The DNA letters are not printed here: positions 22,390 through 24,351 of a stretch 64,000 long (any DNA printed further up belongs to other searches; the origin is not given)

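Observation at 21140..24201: TldD/PmbA pair without any HExxxH motif, with a Tat signal on only one partner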

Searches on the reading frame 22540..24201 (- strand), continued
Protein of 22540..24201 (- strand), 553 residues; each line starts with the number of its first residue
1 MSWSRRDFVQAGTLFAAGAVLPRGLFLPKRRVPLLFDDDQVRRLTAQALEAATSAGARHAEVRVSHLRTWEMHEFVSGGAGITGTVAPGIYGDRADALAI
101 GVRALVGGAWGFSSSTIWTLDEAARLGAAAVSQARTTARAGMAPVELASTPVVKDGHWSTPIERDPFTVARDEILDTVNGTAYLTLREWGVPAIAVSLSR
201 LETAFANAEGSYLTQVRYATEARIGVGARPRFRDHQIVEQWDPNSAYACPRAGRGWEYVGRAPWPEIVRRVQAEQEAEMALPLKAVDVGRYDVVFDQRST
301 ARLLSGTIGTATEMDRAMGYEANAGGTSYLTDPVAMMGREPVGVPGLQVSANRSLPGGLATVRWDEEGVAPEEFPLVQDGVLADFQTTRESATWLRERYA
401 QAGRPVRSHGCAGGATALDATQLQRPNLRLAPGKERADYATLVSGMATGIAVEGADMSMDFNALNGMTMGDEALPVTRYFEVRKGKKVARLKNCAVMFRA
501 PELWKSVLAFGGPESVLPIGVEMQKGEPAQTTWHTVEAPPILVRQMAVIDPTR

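Call 32: find_related_loci(query=A1, collection=genome_contigs, flank=10000)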
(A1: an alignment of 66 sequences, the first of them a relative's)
Query A1 (553 aa) in genome_contigs; peptide patterns used: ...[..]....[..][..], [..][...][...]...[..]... (x = any residue, [..] = any of these).
599 stretches matched a pattern (row limit reached: there are more); 519 encode a relative of the query (tblastn E <= 1e-3); the best 80 are kept; 80 distinct loci.
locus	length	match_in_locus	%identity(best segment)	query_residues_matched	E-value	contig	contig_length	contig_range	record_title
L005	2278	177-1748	51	36-553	8e-169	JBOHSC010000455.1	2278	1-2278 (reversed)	MAG: Gemmatimonadales bacterium isolate TC-S_metabat2.bin.185_sub k127_1050525, whole genome shotgun sequence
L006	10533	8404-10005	46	1-553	1e-133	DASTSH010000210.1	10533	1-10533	MAG TPA_asm: Gemmatimonadaceae bacterium isolate SMAG_U2275 k141_156052, whole genome shotgun sequence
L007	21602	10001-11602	45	1-553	7e-133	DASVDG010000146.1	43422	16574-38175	MAG TPA_asm: Longimicrobiales bacterium isolate SMAG_U2027 k141_938294, whole genome shotgun sequence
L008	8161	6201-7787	45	1-553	5e-132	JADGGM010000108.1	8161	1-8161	MAG: Gemmatimonadaceae bacterium isolate HOG34 NODE_6135_length_8161_cov_14.111015, whole genome shotgun sequence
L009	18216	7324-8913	46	1-553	2e-131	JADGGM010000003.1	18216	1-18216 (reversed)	MAG: Gemmatimonadaceae bacterium isolate HOG34 NODE_1762_length_18216_cov_14.978473, whole genome shotgun sequence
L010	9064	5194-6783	45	1-553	3e-130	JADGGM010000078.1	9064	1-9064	MAG: Gemmatimonadaceae bacterium isolate HOG34 NODE_5318_length_9064_cov_8.956609, whole genome shotgun sequence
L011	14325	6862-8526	61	1-551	0e+0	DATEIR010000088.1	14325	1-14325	MAG TPA_asm: Gemmatimonadales bacterium isolate SMAG_U8843 k141_2609667, whole genome shotgun sequence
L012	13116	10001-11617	44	1-553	5e-128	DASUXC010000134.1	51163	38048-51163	MAG TPA_asm: Gemmatimonadaceae bacterium isolate SMAG_U1859 k141_241277, whole genome shotgun sequence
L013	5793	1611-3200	44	1-553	5e-128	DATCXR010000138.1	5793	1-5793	MAG TPA_asm: Gemmatimonadaceae bacterium isolate SMAG_U7444 k141_569255, whole genome shotgun sequence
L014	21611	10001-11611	42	2-553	2e-127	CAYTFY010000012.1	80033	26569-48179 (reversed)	MAG TPA_asm: uncultured Gemmatimonadaceae bacterium isolate SRP193066_co1_133 genome assembly, contig: NODE_340_length_8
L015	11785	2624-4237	45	1-553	2e-127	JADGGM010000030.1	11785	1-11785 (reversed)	MAG: Gemmatimonadaceae bacterium isolate HOG34 NODE_3700_length_11785_cov_13.155571, whole genome shotgun sequence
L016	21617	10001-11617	40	1-553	5e-125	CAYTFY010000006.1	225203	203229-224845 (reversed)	MAG TPA_asm: uncultured Gemmatimonadaceae bacterium isolate SRP193066_co1_133 genome assembly, contig: NODE_78_length_22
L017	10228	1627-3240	43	1-553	5e-124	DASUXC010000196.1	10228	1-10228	MAG TPA_asm: Gemmatimonadaceae bacterium isolate SMAG_U1859 k141_1182631, whole genome shotgun sequence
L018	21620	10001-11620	41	1-553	7e-124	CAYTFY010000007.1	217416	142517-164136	MAG TPA_asm: uncultured Gemmatimonadaceae bacterium isolate SRP193066_co1_133 genome assembly, contig: NODE_83_length_21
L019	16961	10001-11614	44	1-553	5e-122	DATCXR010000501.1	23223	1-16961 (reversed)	MAG TPA_asm: Gemmatimonadaceae bacterium isolate SMAG_U7444 k141_1172486, whole genome shotgun sequence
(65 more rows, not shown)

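Call 42: list_cluster_members(proteins=[P0388, P0387, P0386, P0384, P0380, P0377, P0370, P0360, P0353, P0324])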
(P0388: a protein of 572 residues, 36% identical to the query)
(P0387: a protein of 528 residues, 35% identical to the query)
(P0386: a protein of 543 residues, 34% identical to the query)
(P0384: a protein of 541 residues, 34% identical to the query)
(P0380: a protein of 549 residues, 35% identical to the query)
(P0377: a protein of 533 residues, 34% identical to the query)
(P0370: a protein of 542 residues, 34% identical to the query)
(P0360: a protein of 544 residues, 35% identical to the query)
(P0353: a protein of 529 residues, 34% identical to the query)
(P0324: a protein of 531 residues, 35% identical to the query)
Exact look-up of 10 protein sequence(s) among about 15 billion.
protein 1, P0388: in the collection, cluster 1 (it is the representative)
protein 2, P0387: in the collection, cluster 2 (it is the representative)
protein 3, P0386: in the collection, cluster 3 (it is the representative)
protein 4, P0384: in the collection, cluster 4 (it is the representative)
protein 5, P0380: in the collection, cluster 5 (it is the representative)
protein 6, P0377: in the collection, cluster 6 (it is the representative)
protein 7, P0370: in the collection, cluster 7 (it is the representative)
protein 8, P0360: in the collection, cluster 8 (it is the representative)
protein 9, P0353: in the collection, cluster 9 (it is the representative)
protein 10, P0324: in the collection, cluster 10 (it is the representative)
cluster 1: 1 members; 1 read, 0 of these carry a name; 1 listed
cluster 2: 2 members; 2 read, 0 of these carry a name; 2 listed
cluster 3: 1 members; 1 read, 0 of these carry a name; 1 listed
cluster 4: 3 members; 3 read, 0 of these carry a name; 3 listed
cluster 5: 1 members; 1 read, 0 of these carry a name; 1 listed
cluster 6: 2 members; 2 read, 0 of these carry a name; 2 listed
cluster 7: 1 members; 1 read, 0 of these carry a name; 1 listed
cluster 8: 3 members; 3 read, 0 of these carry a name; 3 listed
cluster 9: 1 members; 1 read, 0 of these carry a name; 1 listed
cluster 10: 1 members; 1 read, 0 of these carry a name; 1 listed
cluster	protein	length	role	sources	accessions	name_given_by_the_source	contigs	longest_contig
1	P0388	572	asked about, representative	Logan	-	-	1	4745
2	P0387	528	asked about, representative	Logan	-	-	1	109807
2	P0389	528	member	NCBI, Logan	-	-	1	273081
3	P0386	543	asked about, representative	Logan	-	-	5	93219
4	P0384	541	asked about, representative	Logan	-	-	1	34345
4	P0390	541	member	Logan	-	-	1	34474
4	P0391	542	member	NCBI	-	-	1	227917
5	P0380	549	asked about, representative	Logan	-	-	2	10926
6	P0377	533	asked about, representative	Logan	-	-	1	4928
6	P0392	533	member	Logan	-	-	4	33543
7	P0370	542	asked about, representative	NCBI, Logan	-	-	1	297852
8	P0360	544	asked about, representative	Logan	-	-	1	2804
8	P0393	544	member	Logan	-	-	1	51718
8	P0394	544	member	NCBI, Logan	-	-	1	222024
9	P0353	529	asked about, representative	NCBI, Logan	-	-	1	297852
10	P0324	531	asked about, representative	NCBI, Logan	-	-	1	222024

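Call 53: predict_structure(alignment_id=A1)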
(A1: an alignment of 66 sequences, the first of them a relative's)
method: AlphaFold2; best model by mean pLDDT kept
length: 553 residues; sequences in the alignment: 66
mean_pLDDT: 90.5   pTM: 0.89
mean pLDDT of the five models: 90.5, 90.5, 90.1, 89.6, 89.3
residues with pLDDT >= 90: 416; 70-90: 77; 50-70: 45; < 50: 15
segments of 3 or more residues with pLDDT < 50: 26-30, 79-85
pLDDT, mean of each block of 10 residues (from residue 1): 76 73 49 78 98 98 97 69 49 87 97 97 99 95 91 97 96 90 79 88 98 98 79 66 72 97 91 86 94 98 98 97 95 97 98 97 97 98 98 97 97 97 98 98 98 94 93 71 97 95 98 98 95 98 97 85
secondary structure, 60 per line:
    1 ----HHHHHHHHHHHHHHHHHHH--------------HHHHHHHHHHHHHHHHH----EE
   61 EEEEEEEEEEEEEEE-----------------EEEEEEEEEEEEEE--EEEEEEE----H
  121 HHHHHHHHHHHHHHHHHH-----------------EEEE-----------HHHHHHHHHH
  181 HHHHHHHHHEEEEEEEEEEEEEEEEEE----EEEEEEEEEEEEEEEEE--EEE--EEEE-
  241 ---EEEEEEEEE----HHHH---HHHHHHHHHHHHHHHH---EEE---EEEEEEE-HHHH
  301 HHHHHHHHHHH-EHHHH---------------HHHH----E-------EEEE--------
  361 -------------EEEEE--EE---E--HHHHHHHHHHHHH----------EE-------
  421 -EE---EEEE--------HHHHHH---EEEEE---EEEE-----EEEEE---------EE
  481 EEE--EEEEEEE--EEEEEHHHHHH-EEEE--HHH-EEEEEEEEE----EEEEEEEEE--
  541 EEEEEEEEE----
elements in order: H5-23 H38-54 E59-75 E93-106 E109-115 H120-138 E156-159 H171-189 E190-207 E212-228 E231-233 E236-239 E244-252 H257-260 H264-279 E283-285 E289-295 H297-311 H314-317 H333-336 E349-352 E374-378 H389-401 E427-430 H439-444 E448-452 E456-459 E465-469 E479-483 E486-492 E495-499 H500-505 E507-510 E517-525 E530-538 E541-549

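Call 56: fold_search(model_id=the predicted structure, library=pdb)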
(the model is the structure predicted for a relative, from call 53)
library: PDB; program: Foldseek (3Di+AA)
matches with E <= 10: 459; with E <= 0.001: 16
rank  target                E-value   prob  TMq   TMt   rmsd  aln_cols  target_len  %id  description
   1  5njf_C                5.7e-31  1.00  0.67  0.76   5.2       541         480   16  E. coli Microcin-processing metalloprotease TldD/E (TldD H262A mutant) with pentapeptide bound (released 2017-10-04)
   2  5njc_C                8.6e-31  1.00  0.66  0.75   5.4       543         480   15  E. coli Microcin-processing metalloprotease TldD/E (TldD E263A mutant) with hexapeptide bound (released 2017-10-04)
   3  5njc_A                1.7e-30  1.00  0.66  0.75   5.3       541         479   15  E. coli Microcin-processing metalloprotease TldD/E (TldD E263A mutant) with hexapeptide bound (released 2017-10-04)
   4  5nj5_A                1.7e-30  1.00  0.66  0.75   5.2       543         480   15  E. coli Microcin-processing metalloprotease TldD/E with phosphate bound (released 2017-10-04)
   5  5nj5_C                2.6e-30  1.00  0.67  0.77   4.7       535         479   15  E. coli Microcin-processing metalloprotease TldD/E with phosphate bound (released 2017-10-04)
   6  5njf_A                7.9e-30  1.00  0.66  0.76   5.1       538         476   15  E. coli Microcin-processing metalloprotease TldD/E (TldD H262A mutant) with pentapeptide bound (released 2017-10-04)
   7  1vpb                  1.7e-29  1.00  0.62  0.77   5.7       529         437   14  CRYSTAL STRUCTURE OF A PUTATIVE MODULATOR OF DNA GYRASE (BT3649) FROM BACTEROIDES THETAIOTAOMICRON VPI-5482 AT 1.75 A RE (released 2004-11-09)
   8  5nj5_B                3.9e-29  1.00  0.63  0.77   4.5       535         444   16  E. coli Microcin-processing metalloprotease TldD/E with phosphate bound (released 2017-10-04)
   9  5njb_B                4.6e-29  1.00  0.62  0.76   5.2       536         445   16  E. coli Microcin-processing metalloprotease TldD/E with actinonin bound (released 2017-10-04)
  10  5nj9_D                1.2e-28  1.00  0.63  0.77   5.2       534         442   17  E. coli Microcin-processing metalloprotease TldD/E with DRVY angiotensin fragment bound (released 2017-10-04)
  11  3qtd_B                2.4e-28  1.00  0.64  0.78   5.1       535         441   16  Crystal structure of putative modulator of gyrase (PmbA) from Pseudomonas aeruginosa PAO1 (released 2011-03-30)
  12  3qtd_A                2.7e-28  1.00  0.63  0.78   5.2       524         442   16  Crystal structure of putative modulator of gyrase (PmbA) from Pseudomonas aeruginosa PAO1 (released 2011-03-30)
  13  5nj9_B                3.0e-28  1.00  0.63  0.77   4.6       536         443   17  E. coli Microcin-processing metalloprotease TldD/E with DRVY angiotensin fragment bound (released 2017-10-04)
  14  1vl4_A                7.1e-27  1.00  0.60  0.76   5.8       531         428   15  CRYSTAL STRUCTURE OF A PUTATIVE MODULATOR OF A DNA GYRASE (TM0727) FROM THERMOTOGA MARITIMA MSB8 AT 1.95 A RESOLUTION (released 2004-09-21)
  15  3tv9                  2.1e-26  1.00  0.61  0.76   5.4       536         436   16  Crystal Structure of Putative Peptide Maturation Protein from Shigella flexneri (released 2011-10-05)
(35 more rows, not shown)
